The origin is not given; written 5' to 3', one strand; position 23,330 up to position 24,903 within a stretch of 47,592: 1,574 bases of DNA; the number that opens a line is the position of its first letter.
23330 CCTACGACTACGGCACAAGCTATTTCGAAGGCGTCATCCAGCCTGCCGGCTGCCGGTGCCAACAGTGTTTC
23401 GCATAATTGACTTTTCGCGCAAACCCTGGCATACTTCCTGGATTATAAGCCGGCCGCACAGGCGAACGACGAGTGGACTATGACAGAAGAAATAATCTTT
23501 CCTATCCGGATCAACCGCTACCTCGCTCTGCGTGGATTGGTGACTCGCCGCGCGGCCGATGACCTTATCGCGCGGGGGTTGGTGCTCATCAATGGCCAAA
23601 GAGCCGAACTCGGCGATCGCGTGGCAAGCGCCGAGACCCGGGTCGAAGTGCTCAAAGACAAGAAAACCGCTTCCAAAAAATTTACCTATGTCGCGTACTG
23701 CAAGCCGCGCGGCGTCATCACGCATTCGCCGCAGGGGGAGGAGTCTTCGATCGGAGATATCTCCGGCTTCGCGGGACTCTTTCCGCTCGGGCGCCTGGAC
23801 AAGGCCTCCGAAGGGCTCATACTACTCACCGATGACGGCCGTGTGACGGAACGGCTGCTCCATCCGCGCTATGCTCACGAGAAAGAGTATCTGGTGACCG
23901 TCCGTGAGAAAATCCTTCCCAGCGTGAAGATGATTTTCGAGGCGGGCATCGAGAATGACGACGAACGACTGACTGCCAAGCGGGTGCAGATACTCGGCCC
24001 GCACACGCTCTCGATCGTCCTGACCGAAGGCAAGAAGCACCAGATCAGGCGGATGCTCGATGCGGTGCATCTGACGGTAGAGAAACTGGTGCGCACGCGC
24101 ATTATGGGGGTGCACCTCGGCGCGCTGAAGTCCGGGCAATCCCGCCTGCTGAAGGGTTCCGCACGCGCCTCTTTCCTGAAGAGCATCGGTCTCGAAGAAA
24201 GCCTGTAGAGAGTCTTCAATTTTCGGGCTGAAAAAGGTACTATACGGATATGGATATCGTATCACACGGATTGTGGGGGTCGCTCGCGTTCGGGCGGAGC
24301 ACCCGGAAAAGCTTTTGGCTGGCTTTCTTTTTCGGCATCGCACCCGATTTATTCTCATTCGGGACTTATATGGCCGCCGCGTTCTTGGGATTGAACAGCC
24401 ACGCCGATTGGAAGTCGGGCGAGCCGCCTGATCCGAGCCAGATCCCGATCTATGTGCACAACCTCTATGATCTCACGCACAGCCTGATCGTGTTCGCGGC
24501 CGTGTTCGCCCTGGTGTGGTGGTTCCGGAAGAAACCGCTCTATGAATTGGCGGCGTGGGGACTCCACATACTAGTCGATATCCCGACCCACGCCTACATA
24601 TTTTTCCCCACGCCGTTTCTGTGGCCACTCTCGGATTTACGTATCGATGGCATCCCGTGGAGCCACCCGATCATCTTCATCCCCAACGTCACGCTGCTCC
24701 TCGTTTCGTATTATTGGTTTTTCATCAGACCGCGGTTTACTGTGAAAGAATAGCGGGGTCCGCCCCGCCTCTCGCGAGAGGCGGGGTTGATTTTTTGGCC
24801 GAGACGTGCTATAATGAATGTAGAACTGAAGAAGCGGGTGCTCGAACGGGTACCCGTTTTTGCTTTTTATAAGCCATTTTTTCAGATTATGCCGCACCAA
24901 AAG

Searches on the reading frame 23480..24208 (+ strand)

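Call 8: search_protein_families(library=pfam, proteins=[window:23480-24208:+], max_evalue=0.001)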
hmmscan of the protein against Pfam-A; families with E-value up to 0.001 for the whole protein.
window:23480-24208:+ (242 aa): 2 families
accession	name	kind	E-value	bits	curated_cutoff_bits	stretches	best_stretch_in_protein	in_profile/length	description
PF00849.27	PseudoU_synth_2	-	1.6e-18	67.8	26.8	1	70-194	2-151/152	RNA pseudouridylate synthase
PF01479.30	S4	-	3.4e-06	27.1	22.8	1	10-48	2-42/48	S4 domain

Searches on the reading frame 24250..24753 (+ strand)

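Call 8: search_protein_families(library=pfam, proteins=[window:24250-24753:+], max_evalue=0.001)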
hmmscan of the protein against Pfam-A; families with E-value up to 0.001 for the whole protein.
window:24250-24753:+ (167 aa): 1 family
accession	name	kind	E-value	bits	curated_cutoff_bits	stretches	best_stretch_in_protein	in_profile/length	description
PF04307.19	YdjM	-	4.5e-05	23.5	29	1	3-150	3-145/176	YdjM inner membrane protein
